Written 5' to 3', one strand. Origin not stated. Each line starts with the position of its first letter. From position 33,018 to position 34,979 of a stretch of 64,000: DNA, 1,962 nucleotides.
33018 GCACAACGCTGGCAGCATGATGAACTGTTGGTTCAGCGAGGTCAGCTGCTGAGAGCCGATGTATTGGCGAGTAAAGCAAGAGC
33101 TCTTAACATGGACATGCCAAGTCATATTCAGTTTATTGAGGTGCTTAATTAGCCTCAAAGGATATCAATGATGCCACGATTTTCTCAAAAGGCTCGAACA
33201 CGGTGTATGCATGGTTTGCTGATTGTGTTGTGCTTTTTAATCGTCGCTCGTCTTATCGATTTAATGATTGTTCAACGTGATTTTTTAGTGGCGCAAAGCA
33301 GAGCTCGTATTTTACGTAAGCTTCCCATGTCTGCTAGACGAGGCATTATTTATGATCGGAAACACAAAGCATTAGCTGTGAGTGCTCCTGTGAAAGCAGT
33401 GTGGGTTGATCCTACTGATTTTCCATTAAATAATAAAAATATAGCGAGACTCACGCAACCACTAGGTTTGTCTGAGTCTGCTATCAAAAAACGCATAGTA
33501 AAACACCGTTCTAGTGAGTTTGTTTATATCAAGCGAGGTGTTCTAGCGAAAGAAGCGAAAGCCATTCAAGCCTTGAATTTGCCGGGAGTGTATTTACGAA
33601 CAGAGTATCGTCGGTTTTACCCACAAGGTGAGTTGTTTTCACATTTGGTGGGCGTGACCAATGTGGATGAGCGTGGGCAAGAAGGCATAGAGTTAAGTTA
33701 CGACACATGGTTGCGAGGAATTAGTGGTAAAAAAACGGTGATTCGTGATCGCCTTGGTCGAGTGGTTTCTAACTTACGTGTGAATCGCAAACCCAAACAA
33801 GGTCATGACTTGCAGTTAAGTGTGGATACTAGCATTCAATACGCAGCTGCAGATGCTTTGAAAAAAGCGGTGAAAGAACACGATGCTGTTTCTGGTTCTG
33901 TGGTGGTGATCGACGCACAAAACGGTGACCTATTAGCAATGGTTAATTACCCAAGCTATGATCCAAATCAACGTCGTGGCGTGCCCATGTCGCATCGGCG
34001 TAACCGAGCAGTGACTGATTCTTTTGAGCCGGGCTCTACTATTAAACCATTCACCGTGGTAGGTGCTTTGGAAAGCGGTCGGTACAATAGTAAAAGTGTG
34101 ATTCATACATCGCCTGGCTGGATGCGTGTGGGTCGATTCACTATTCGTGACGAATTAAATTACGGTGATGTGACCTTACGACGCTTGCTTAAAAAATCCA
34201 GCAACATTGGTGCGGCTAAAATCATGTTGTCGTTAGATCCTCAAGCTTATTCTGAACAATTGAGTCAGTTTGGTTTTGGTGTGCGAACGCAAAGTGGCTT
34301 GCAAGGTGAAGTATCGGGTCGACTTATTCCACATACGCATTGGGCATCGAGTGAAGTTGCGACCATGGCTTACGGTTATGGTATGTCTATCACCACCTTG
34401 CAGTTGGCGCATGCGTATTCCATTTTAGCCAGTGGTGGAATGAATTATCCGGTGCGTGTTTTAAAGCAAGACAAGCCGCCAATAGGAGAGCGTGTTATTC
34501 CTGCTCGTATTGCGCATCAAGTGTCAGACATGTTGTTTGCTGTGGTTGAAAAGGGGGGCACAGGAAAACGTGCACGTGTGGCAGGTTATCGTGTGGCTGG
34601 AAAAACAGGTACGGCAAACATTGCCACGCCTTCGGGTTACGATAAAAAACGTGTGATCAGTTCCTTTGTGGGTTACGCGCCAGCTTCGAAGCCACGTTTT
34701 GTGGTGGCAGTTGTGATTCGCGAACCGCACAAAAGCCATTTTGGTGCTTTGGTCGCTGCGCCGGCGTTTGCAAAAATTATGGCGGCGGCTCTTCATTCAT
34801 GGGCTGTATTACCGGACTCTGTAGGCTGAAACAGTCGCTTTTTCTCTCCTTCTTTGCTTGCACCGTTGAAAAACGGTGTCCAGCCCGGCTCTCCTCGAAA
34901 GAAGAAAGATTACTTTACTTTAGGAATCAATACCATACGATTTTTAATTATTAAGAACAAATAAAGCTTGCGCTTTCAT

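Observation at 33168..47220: The dcw cluster is split between ftsI and murE by a ~10.6-kb accessory insertion, and murE is inverted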

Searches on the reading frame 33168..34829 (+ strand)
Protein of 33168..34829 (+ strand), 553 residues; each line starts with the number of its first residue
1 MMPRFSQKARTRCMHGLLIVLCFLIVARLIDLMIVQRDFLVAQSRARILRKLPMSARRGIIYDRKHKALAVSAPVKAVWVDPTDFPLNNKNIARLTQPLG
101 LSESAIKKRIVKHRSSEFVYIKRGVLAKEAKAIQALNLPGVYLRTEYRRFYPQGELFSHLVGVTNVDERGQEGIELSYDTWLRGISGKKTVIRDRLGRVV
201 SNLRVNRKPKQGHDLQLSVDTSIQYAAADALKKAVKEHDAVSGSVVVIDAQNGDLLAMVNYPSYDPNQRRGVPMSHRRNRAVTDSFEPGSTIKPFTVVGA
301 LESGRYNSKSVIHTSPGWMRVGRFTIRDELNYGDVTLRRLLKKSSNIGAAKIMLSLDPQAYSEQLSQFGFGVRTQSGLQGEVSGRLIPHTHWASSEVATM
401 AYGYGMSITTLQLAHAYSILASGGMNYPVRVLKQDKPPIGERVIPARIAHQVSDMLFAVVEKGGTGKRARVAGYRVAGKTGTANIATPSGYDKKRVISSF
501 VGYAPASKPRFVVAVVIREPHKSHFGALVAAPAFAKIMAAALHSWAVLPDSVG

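Call 3: search_protein_families(library=pfam, proteins=[window:33168-34829:+])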
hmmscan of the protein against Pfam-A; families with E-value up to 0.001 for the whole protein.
window:33168-34829:+ (553 aa): 3 families
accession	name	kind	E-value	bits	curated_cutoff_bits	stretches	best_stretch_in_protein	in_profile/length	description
PF00905.27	Transpeptidase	-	8e-81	271.9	22.1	1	243-538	1-298/299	Penicillin binding protein transpeptidase domain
PF03717.20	PBP_dimer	-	7.9e-25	88.8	24.4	1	55-203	3-179/180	Penicillin-binding Protein dimerisation domain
PF21922.1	PBP_dimer_2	-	0.00017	22.2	27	1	145-190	21-65/83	Penicillin binding protein A dimerisation domain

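Call 4: search_protein_families(library=ncbifam, proteins=[window:33168-34829:+])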
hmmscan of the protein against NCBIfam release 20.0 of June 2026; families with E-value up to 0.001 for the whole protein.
window:33168-34829:+ (553 aa): 24 families
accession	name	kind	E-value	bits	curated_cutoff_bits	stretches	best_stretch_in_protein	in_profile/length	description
NF053573.1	PBP2_PenA_Neis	exception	2.1e-144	482.2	1105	1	9-549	26-568/572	peptidoglycan D,D-transpeptidase PBP2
NF011685.0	PRK15105.1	subfamily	1.5e-129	433.3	737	1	16-552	30-568/588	peptidoglycan glycosyltransferase FtsI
TIGR02214.1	spoVD_pbp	equivalog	5.4e-103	345.5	688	1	18-550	8-563/636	stage V sporulation protein D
TIGR03423.1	pbp2_mrdA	equivalog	3.9e-89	299.8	455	1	10-542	2-591/593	penicillin-binding protein 2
NF038271.1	strep_PBP2X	exception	8.7e-45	153.2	1050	2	7-425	16-473/750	penicillin-binding protein PBP2X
NF051842.1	PBP4_5_Efaec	equivalog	8.8e-40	136.7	700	1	55-524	162-651/668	penicillin-binding protein PBP4(5)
TIGR02074.1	PBP_1a_fam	subfamily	2.7e-32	112.3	508.75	1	209-542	220-533/535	PBP1A family penicillin-binding protein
NF008061.0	PRK10795.1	equivalog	1.6e-31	109.6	962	2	167-424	204-477/634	peptidoglycan DD-transpeptidase MrdA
NF038278.1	strep_PBP2B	exception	2e-22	79.5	975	2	167-426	260-539/678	penicillin-binding protein PBP2B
NF000237.1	MECA_PBP2A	equivalog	1e-18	67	750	1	54-519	147-635/668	PBP2a family beta-lactam-resistant peptidoglycan transpeptidase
NF033378.1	MECD_PBP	exception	3.2e-18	65.4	1450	1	54-539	149-663/678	PBP2a family beta-lactam-resistant peptidoglycan transpeptidase MecD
NF000406.1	MECB_PBP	exception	6.9e-18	64.4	1450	1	58-539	150-660/674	PBP2a family beta-lactam-resistant peptidoglycan transpeptidase MecB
TIGR02073.1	PBP_1c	equivalog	1.6e-17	63.4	494.2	1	208-502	237-516/728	penicillin-binding protein 1C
NF000410.1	MECA1_pure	exception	1.4e-16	59.8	1480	1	53-519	145-633/666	PBP2a family beta-lactam-resistant peptidoglycan transpeptidase MecA1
NF000408.1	MECA2_pure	exception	9.7e-16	57.1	1525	1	169-519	278-635/668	PBP2a family beta-lactam-resistant peptidoglycan transpeptidase MecA2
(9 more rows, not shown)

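Call 15: find_homologous_proteins(query=window:33168-34829:+, max_evalue=1e-60)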
Query window:33168-34829:+ (553 aa): 7964 proteins with E <= 1e-60 among 8000 candidates; the best 120 are listed.
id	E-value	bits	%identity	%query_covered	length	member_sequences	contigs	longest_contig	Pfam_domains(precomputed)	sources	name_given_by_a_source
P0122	0.0e+0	1231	100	100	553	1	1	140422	PF03717.21,PF00905.28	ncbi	-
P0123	2.9e-258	876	71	100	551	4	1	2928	PF03717.21,PF00905.28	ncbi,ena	-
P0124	1.0e-250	851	70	99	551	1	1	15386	PF03717.21,PF00905.28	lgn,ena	-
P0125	4.4e-184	631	54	99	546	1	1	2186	PF03717.21,PF00905.28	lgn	-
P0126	8.7e-184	630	55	95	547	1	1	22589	PF03717.21,PF00905.28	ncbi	-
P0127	4.7e-183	628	54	95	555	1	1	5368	PF03717.21,PF21922.2,PF00905.28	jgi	-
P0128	7.4e-182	624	55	95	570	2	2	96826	PF03717.21,PF00905.28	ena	-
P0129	2.2e-181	622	53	94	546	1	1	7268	PF03717.21,PF00905.28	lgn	-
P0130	4.6e-180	618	54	97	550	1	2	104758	PF03717.21,PF00905.28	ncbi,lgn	-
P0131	6.4e-180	618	54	97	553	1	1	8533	PF03717.21,PF21922.2,PF00905.28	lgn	-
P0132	1.2e-179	617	53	97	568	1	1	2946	PF03717.21,PF00905.28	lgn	-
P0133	1.3e-179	616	53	97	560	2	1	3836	PF03717.21,PF00905.28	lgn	-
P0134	2.3e-179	616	54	97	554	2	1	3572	PF03717.21,PF21922.2,PF00905.28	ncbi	-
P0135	3.0e-179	615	53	96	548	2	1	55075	PF03717.21,PF21922.2,PF00905.28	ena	-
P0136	1.0e-178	614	52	99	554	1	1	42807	PF03717.21,PF00905.28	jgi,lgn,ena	-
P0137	1.1e-178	613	53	97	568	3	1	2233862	PF03717.21,PF00905.28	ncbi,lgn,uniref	ncbi:peptidoglycan D,D-transpeptidase FtsI family protein [Candidiatus Paracoxiella cheracis]|uniref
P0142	1.4e-177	610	55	98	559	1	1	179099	PF03717.21,PF00905.28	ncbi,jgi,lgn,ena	jgi:cell division protein FtsI (penicillin-binding protein 3)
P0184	2.0e-174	599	53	98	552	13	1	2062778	PF03717.21,PF00905.28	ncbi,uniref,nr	ncbi:peptidoglycan D,D-transpeptidase FtsI family protein [Coxiella burnetii]|uniref:peptidoglycan D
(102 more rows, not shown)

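Call 16: find_encoding_contigs(protein=P0124, flank=10000, max_places=3)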
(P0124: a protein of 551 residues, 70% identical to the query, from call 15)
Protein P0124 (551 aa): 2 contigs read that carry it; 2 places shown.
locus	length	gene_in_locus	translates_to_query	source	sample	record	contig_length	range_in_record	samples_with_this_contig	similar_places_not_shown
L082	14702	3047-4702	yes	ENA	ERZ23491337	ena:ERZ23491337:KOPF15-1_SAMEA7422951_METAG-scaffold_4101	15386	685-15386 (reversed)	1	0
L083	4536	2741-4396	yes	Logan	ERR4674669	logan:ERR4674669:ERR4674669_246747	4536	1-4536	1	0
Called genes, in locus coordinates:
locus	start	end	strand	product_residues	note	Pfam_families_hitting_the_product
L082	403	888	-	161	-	PF04461:YajQ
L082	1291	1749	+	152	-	PF02381:MraZ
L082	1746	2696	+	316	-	PF01795:Methyltransf_5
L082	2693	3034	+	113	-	-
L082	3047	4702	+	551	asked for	PF03717:PBP_dimer, PF00905:Transpeptidase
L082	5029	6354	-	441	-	PF12796:Ank_2 (faint)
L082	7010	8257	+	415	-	PF13173:AAA_14, PF13635:DUF4143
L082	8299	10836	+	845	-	PF00696:AA_kinase, PF22468:ACT_9 (faint), PF00278:Orn_DAP_Arg_deC, PF02784:Orn_Arg_deC_N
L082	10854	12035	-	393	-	-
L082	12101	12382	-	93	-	-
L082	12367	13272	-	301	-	-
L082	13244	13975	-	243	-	-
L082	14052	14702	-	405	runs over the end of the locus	PF00083:Sugar_tr, PF07690:MFS_1, PF06609:TRI12 (weak)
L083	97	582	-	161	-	PF04461:YajQ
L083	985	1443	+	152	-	PF02381:MraZ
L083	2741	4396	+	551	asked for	PF03717:PBP_dimer, PF00905:Transpeptidase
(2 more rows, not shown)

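Call 17: find_encoding_contigs(protein=P0184, flank=10000, max_places=2)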
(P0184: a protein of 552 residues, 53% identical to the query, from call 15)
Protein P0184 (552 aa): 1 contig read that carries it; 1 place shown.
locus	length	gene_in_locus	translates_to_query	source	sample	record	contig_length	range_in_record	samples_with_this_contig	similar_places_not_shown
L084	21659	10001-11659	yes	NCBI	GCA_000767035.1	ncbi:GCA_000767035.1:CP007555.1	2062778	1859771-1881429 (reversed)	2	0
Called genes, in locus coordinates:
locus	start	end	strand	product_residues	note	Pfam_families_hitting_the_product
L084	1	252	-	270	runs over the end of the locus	PF11901:DM9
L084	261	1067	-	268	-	-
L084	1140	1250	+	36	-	-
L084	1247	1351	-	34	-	-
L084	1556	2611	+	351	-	PF00005:ABC_tran, PF02463:SMC_N (weak), PF13304:AAA_21 (weak), PF09383:NIL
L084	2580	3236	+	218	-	PF00528:BPD_transp_1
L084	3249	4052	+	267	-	PF03180:Lipoprotein_9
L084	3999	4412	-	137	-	-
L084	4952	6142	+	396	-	PF00155:Aminotran_1_2, PF00266:Aminotran_5 (weak)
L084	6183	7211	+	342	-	PF08240:ADH_N, PF16912:Glu_dehyd_C, PF00107:ADH_zinc_N, PF13602:ADH_zinc_N_2 (weak)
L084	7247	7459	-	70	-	-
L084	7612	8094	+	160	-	PF04461:YajQ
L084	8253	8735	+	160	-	PF02381:MraZ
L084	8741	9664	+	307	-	PF01795:Methyltransf_5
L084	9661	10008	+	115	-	PF04999:FtsL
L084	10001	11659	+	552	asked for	PF03717:PBP_dimer, PF00905:Transpeptidase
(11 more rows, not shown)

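Call 18: find_encoding_contigs(protein=P0137, flank=10000, max_places=2)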
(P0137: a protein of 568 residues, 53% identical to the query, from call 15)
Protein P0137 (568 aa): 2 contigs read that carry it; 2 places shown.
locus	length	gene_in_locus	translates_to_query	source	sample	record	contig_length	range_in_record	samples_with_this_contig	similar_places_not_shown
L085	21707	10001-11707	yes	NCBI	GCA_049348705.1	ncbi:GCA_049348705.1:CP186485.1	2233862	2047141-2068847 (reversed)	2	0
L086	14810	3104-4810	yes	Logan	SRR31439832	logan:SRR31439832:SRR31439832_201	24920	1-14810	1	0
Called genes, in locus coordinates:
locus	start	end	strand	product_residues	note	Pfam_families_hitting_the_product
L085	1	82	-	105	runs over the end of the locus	PF01381:HTH_3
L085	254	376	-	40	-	-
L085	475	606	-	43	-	-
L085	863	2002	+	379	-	PF02463:SMC_N, PF00005:ABC_tran, PF13304:AAA_21 (weak), PF09383:NIL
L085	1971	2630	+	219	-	PF00528:BPD_transp_1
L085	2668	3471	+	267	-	PF03180:Lipoprotein_9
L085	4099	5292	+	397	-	PF00155:Aminotran_1_2, PF00266:Aminotran_5 (weak)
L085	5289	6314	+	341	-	PF08240:ADH_N, PF16912:Glu_dehyd_C, PF00107:ADH_zinc_N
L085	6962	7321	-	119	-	-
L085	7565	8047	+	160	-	PF04461:YajQ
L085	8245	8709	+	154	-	PF02381:MraZ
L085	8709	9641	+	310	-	PF01795:Methyltransf_5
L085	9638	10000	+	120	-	PF04999:FtsL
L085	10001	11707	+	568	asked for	PF03717:PBP_dimer, PF00905:Transpeptidase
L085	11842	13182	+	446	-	PF00083:Sugar_tr, PF07690:MFS_1, PF06609:TRI12, PF07690:MFS_1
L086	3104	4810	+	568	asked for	PF03717:PBP_dimer, PF00905:Transpeptidase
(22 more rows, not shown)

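Call 27: find_encoding_contigs(protein=P0142, flank=8000, max_places=1)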
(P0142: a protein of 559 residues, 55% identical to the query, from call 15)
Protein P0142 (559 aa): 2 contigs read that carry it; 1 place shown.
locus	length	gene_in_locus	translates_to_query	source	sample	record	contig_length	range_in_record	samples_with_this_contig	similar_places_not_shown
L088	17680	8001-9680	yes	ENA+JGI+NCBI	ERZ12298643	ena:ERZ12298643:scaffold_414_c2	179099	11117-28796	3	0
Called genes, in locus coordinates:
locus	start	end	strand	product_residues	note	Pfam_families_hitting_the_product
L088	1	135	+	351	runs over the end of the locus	PF00005:ABC_tran, PF02463:SMC_N, PF13304:AAA_21 (faint), PF09383:NIL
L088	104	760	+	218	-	PF00528:BPD_transp_1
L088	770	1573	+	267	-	PF03180:Lipoprotein_9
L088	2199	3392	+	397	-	PF00155:Aminotran_1_2, PF00266:Aminotran_5 (faint)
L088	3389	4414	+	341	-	PF08240:ADH_N, PF16912:Glu_dehyd_C, PF00107:ADH_zinc_N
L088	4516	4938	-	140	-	-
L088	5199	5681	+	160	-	PF04461:YajQ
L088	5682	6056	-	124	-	-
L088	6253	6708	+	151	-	PF02381:MraZ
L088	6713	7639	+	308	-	PF01795:Methyltransf_5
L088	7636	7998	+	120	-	PF04999:FtsL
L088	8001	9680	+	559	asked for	PF03717:PBP_dimer, PF00905:Transpeptidase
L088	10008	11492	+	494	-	PF01225:Mur_ligase, PF08245:Mur_ligase_M, PF02875:Mur_ligase_C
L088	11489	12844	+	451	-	PF01225:Mur_ligase (faint), PF08245:Mur_ligase_M, PF02875:Mur_ligase_C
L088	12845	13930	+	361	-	PF10555:MraY_sig1 (weak), PF00953:Glycos_transf_4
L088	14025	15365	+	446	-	PF21799:MurD-like_N, PF08245:Mur_ligase_M, PF02875:Mur_ligase_C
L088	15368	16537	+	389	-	PF01098:FTSW_RODA_SPOVE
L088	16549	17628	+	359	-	PF03033:Glyco_transf_28, PF13439:Glyco_transf_4 (weak), PF13579:Glyco_trans_4_4 (weak), PF04101:Glyco_tran_28_C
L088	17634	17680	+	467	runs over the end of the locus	PF01225:Mur_ligase, PF08245:Mur_ligase_M, PF02875:Mur_ligase_C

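Call 28: find_encoding_contigs(protein=P0128, flank=8000, max_places=1)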
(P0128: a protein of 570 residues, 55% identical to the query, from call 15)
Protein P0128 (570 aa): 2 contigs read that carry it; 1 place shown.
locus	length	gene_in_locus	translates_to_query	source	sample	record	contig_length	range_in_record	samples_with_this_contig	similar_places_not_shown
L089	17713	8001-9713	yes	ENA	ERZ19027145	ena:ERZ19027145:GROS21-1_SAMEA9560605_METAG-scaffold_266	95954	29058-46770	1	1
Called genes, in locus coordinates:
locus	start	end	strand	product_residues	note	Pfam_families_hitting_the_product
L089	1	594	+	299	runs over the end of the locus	PF00590:TP_methylase, PF23016:RsmI_C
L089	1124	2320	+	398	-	PF00155:Aminotran_1_2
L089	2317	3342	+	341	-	PF08240:ADH_N, PF16912:Glu_dehyd_C, PF01262:AlaDh_PNT_C (faint), PF00107:ADH_zinc_N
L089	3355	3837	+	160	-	PF04461:YajQ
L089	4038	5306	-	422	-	PF03702:AnmK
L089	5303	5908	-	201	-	PF13302:Acetyltransf_3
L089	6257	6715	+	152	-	PF02381:MraZ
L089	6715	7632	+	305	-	PF01795:Methyltransf_5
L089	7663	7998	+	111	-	PF04999:FtsL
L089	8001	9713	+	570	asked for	PF03717:PBP_dimer, PF00905:Transpeptidase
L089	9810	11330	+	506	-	PF01225:Mur_ligase (weak), PF08245:Mur_ligase_M, PF02875:Mur_ligase_C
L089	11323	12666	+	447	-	PF01225:Mur_ligase, PF08245:Mur_ligase_M, PF02875:Mur_ligase_C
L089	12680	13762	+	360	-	PF10555:MraY_sig1 (weak), PF00953:Glycos_transf_4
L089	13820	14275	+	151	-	-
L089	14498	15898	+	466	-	PF21799:MurD-like_N, PF08245:Mur_ligase_M, PF02875:Mur_ligase_C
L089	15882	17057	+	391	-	PF01098:FTSW_RODA_SPOVE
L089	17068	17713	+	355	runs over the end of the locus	PF03033:Glyco_transf_28, PF04101:Glyco_tran_28_C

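Call 29: find_encoding_contigs(protein=P0130, flank=8000, max_places=1)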
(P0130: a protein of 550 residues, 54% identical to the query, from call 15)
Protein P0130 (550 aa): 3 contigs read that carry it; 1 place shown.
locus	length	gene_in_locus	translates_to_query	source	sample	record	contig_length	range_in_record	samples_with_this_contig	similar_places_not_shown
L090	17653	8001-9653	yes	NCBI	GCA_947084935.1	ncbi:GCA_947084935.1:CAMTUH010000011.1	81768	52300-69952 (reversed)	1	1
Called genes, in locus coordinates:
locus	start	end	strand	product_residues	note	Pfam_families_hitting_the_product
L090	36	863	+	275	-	PF03180:Lipoprotein_9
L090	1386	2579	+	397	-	PF00155:Aminotran_1_2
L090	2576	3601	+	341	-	PF08240:ADH_N, PF16912:Glu_dehyd_C, PF00107:ADH_zinc_N, PF13602:ADH_zinc_N_2 (weak)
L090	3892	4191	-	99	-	-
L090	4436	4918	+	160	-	PF04461:YajQ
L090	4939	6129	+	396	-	PF07721:TPR_4 (faint), PF13174:TPR_6 (faint), PF13176:TPR_7 (faint), PF13181:TPR_8 (faint), PF13374:TPR_10 (faint), PF13424:TPR_12 (weak), PF00515:TPR_1 (weak), PF07719:TPR_2 (weak), +3 more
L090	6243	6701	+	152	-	PF02381:MraZ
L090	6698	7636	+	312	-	PF01795:Methyltransf_5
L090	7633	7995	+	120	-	PF04999:FtsL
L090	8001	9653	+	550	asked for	PF03717:PBP_dimer, PF00905:Transpeptidase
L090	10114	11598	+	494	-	PF01225:Mur_ligase, PF08245:Mur_ligase_M, PF02875:Mur_ligase_C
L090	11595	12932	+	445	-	PF01225:Mur_ligase (weak), PF08245:Mur_ligase_M, PF02875:Mur_ligase_C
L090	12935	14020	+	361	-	PF00953:Glycos_transf_4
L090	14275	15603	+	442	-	PF21799:MurD-like_N, PF08245:Mur_ligase_M, PF02875:Mur_ligase_C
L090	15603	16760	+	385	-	PF01098:FTSW_RODA_SPOVE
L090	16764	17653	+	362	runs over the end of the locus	PF03033:Glyco_transf_28, PF13439:Glyco_transf_4, PF13579:Glyco_trans_4_4, PF04101:Glyco_tran_28_C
